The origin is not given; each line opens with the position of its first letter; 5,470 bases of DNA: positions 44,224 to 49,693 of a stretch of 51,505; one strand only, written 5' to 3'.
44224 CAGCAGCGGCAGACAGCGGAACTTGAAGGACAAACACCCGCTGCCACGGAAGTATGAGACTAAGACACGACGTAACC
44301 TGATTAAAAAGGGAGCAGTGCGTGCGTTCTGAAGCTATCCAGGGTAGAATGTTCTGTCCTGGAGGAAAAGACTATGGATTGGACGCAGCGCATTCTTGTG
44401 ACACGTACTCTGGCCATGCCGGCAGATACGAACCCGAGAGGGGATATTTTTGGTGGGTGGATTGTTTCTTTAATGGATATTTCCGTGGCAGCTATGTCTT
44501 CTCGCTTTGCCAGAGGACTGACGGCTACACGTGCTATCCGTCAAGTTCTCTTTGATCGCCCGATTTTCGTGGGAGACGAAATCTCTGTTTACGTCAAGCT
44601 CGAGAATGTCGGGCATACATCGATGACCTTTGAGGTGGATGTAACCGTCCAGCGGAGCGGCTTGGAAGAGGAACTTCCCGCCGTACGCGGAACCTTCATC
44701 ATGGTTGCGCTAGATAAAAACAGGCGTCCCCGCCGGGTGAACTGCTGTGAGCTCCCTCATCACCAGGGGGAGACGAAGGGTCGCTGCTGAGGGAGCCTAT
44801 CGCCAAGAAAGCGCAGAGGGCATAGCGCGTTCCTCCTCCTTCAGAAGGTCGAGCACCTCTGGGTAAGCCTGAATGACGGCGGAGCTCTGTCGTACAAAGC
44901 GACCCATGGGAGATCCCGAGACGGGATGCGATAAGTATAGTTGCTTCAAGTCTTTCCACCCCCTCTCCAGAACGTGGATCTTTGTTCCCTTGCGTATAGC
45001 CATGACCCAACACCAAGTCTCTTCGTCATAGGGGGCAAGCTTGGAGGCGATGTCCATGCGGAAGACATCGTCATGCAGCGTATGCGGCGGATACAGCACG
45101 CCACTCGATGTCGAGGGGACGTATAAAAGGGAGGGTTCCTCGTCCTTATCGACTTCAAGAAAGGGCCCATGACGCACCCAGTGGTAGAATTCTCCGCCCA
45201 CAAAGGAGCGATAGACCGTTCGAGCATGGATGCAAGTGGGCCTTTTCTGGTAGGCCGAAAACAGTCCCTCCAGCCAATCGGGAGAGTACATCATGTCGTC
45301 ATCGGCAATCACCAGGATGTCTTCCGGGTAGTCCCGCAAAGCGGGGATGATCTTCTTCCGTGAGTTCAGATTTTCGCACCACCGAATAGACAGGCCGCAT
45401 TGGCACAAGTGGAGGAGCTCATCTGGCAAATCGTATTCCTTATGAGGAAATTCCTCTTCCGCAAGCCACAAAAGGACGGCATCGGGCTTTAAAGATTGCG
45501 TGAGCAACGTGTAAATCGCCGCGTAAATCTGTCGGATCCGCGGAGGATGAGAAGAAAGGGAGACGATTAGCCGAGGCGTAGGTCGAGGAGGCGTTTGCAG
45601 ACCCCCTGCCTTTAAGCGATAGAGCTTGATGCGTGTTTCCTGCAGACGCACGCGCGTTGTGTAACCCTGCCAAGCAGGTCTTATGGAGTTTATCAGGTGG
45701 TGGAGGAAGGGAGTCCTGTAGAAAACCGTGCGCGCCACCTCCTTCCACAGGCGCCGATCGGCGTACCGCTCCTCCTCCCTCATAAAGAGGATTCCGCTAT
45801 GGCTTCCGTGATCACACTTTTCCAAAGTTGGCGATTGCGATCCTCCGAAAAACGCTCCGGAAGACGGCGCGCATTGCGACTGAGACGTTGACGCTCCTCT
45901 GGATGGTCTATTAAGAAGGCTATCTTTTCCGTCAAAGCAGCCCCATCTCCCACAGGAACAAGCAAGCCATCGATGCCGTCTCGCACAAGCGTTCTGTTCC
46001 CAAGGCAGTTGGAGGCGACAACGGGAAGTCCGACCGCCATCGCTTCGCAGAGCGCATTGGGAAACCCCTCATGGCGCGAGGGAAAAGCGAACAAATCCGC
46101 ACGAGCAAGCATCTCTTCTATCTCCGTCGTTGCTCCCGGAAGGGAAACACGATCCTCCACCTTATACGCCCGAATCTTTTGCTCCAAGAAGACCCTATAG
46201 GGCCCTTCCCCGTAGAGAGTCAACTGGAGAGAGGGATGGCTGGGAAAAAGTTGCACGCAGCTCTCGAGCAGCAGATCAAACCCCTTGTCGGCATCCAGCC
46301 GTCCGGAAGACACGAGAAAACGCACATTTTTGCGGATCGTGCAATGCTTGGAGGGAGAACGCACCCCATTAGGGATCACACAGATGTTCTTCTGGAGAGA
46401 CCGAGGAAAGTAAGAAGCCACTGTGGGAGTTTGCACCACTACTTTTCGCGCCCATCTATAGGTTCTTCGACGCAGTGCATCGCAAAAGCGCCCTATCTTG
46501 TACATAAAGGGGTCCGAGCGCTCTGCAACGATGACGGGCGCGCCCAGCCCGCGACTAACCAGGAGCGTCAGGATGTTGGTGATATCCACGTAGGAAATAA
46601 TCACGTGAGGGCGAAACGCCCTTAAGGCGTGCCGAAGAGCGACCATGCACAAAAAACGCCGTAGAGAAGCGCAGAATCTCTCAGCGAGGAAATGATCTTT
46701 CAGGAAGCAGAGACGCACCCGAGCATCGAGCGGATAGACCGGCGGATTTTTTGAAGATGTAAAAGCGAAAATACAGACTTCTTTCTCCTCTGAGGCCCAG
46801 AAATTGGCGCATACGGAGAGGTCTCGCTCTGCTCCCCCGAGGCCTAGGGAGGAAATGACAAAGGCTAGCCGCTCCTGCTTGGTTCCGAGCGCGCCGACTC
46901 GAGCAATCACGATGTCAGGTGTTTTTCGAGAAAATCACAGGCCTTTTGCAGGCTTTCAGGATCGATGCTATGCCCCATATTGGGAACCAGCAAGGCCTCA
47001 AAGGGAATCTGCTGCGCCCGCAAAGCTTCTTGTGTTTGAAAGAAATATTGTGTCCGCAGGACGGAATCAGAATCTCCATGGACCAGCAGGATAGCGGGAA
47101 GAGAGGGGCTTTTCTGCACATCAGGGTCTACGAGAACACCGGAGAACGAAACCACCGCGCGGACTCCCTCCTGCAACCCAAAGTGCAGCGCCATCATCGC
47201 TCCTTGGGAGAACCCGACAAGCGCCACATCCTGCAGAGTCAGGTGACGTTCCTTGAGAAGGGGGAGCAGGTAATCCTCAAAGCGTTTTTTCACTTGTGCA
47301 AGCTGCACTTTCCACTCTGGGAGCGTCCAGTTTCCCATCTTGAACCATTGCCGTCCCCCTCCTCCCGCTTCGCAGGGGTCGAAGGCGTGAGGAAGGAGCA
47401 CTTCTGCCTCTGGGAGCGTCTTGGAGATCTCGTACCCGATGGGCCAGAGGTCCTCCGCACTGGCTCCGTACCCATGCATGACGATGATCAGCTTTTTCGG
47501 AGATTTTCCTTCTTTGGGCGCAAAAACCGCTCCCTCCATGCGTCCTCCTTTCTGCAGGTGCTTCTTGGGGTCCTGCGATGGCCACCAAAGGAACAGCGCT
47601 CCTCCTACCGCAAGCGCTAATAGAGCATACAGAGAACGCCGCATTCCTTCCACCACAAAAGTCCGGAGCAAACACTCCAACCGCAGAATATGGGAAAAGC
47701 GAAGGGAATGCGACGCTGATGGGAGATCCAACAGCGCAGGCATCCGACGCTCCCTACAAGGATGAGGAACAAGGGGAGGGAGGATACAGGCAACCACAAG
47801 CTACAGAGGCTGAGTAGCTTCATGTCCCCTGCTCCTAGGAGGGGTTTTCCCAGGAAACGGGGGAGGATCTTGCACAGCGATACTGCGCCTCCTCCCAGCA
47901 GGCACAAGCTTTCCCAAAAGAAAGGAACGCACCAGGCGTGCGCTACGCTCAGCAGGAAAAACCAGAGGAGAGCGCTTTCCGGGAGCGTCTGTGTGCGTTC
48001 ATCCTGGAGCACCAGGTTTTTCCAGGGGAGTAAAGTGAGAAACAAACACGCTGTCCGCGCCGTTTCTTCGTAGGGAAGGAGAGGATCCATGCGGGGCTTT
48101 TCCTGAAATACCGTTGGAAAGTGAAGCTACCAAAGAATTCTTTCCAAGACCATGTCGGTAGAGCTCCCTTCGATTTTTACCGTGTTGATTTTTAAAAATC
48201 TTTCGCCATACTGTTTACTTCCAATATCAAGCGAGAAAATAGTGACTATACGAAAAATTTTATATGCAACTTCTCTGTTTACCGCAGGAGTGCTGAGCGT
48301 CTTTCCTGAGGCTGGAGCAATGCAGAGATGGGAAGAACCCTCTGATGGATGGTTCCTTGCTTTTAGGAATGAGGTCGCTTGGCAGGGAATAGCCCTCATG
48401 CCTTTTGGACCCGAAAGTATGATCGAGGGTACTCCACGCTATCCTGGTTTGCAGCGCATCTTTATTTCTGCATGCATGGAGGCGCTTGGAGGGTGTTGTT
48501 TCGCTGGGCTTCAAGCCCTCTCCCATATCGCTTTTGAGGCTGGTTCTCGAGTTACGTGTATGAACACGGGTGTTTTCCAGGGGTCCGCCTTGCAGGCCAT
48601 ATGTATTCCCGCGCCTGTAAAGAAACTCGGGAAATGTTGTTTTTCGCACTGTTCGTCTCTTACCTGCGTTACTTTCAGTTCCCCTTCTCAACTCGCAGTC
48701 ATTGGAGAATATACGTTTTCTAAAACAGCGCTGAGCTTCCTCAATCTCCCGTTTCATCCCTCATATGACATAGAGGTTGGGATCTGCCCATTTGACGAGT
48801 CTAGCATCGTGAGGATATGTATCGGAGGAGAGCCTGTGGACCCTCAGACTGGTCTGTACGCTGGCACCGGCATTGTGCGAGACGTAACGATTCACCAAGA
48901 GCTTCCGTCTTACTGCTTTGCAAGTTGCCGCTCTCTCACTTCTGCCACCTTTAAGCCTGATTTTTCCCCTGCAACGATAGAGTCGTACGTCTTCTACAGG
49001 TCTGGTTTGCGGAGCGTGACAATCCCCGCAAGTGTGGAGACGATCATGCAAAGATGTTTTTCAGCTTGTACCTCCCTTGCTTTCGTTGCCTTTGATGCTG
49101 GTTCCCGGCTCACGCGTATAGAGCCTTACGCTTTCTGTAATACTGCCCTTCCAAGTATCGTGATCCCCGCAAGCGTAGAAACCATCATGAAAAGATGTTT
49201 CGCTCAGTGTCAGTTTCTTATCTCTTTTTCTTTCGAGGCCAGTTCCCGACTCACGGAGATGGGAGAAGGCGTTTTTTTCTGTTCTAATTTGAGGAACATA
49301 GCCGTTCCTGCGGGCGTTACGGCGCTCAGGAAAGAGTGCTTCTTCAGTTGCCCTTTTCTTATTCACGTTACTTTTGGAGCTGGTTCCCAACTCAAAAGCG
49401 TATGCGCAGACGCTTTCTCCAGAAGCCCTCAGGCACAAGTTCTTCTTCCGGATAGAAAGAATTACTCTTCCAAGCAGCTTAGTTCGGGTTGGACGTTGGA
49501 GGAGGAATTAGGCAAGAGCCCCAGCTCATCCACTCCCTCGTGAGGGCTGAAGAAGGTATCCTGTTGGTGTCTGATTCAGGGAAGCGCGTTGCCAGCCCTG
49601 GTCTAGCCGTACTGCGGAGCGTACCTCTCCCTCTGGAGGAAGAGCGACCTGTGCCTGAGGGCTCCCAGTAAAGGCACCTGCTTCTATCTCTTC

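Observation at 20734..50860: Ten otherwise unrelated accessory ORFs share one N-terminal leader ending in a small residue plus Met; it is exactly 26 residues in all five complete LRR genes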

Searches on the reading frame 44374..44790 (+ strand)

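Call 9: search_protein_families(library=pfam, proteins=[window:44374-44790:+], max_evalue=0.001)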
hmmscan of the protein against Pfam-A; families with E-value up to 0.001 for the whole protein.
window:44374-44790:+ (138 aa): 1 family
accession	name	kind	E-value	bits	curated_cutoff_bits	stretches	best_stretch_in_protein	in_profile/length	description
PF03061.28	4HBT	-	1.7e-11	44.7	20.6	1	23-94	2-74/79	Thioesterase superfamily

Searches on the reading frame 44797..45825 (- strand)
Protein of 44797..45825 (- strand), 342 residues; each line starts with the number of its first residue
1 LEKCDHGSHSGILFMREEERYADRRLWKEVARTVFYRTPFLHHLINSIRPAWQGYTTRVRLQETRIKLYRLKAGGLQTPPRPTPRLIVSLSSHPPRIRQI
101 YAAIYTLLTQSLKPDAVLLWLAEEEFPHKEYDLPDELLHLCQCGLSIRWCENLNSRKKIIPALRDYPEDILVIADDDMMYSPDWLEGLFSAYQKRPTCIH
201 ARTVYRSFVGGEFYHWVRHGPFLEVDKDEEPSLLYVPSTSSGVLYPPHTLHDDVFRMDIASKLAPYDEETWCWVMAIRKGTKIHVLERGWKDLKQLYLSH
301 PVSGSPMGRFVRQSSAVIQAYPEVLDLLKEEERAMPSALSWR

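Call 9: search_protein_families(library=pfam, proteins=[window:44797-45825:-], max_evalue=0.001)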
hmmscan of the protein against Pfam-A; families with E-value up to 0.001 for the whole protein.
window:44797-45825:- (342 aa): 0 families

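Call 71: search_protein_families(library=pfam, proteins=[window:44797-45825:-], max_evalue=1)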
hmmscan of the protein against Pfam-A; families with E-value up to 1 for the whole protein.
window:44797-45825:- (342 aa): 2 families
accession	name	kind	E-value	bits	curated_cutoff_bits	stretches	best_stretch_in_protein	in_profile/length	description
PF00535.33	Glycos_transf_2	-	0.0018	18.7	23.3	1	168-219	79-130/168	Glycosyl transferase family 2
PF13506.12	Glyco_transf_21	-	0.094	12.6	21.7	1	156-193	18-56/174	Glycosyl transferase family 21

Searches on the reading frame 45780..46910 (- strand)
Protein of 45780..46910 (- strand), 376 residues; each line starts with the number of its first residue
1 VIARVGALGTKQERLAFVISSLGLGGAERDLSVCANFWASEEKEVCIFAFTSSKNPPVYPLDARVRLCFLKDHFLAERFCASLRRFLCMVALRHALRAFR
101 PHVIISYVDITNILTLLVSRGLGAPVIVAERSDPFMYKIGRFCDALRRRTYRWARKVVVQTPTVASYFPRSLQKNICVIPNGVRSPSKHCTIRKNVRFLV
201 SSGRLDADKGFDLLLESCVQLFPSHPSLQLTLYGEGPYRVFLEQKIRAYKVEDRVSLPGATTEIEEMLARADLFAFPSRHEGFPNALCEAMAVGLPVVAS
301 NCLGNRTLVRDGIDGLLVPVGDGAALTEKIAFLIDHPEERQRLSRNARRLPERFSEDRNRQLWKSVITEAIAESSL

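Call 9: search_protein_families(library=pfam, proteins=[window:45780-46910:-], max_evalue=0.001)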
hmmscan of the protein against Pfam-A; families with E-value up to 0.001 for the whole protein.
window:45780-46910:- (376 aa): 6 families
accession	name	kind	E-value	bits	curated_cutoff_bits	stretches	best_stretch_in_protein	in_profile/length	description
PF00534.26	Glycos_transf_1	-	7.7e-39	133.4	26.4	1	192-349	11-171/172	Glycosyl transferases group 1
PF13692.12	Glyco_trans_1_4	-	1.3e-33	116.7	27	1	199-335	4-141/142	Glycosyl transferases group 1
PF13579.12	Glyco_trans_4_4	-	3e-12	47.6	29.7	1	25-182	1-158/158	Glycosyl transferase 4-like domain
PF20706.3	GT4-conflict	-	9.9e-10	38.4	26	1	189-342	191-363/385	Family 4 Glycosyltransferase in conflict systems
PF13439.12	Glyco_transf_4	-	2.2e-09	38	28.5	1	25-183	2-166/170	Glycosyltransferase Family 4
PF13524.12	Glyco_trans_1_2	-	6.3e-06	26.6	25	1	250-349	28-127/144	Glycosyl transferase-like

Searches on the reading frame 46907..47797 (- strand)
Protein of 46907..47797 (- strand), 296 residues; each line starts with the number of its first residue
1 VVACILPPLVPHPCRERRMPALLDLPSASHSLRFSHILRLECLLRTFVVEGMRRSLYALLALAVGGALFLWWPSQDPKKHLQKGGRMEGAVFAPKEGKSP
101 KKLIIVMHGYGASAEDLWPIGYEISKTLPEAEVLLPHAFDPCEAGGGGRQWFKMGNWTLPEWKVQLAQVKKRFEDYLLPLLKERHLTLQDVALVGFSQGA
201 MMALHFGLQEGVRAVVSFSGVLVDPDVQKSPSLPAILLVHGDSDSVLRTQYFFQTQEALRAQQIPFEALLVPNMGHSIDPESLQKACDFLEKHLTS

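Call 9: search_protein_families(library=pfam, proteins=[window:46907-47797:-], max_evalue=0.001)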
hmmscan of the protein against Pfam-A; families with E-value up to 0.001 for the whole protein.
window:46907-47797:- (296 aa): 5 families
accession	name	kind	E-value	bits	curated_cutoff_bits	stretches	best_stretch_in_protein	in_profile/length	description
PF02230.22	Abhydrolase_2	-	6.4e-26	92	23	1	97-293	10-216/217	Phospholipase/Carboxylesterase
PF01738.24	DLH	-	8.9e-09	35.7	21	1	163-277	72-187/217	Dienelactone hydrolase family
PF00561.26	Abhydrolase_1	-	1.3e-05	25.5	25.8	1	103-225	2-103/245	alpha/beta hydrolase fold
PF00326.27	Peptidase_S9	-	5.4e-05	23.2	22.6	1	232-294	143-210/213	Prolyl oligopeptidase family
PF12697.13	Abhydrolase_6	-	6.1e-05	24.2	26.3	1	187-255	64-123/217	Alpha/beta hydrolase family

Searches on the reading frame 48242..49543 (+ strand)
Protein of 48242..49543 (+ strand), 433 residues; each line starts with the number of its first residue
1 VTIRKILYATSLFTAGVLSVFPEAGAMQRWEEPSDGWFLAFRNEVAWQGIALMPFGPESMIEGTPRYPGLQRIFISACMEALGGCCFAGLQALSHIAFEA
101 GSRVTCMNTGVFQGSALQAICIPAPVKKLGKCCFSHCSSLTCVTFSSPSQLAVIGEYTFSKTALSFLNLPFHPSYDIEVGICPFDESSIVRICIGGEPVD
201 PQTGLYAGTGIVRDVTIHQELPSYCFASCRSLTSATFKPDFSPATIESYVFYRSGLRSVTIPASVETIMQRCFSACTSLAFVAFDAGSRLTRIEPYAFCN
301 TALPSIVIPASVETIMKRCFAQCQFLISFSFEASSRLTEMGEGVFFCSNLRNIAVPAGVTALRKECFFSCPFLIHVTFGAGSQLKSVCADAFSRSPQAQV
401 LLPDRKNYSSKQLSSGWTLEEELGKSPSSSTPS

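Call 5: search_protein_families(library=pfam, proteins=[window:48242-49543:+], max_evalue=0.01)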
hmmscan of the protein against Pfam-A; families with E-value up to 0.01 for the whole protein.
window:48242-49543:+ (433 aa): 1 family
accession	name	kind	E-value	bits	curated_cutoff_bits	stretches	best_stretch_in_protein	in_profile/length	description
PF13306.12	LRR_5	-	1.6e-51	173.9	27.7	3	219-324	23-124/127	BspA type Leucine rich repeat region (6 copies)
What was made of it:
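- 48242..49543 (+): LRR4, a BspA-type LRR protein with a GTG start. Leader at 48242-48319; Met27 codon at 48320-48322. Pfam LRR_5 (call 5).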

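Call 47: search_protein_families(library=ncbifam, proteins=[window:48242-49543:+], max_evalue=0.1)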
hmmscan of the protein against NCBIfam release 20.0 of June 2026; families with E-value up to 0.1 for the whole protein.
window:48242-49543:+ (433 aa): 1 family
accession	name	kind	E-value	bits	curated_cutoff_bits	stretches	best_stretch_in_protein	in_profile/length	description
NF047961.1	adhesin_HupY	equivalog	6.5e-09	34.4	1250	1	251-394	183-320/978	leucine-rich repeat adhesin HupY/LrrG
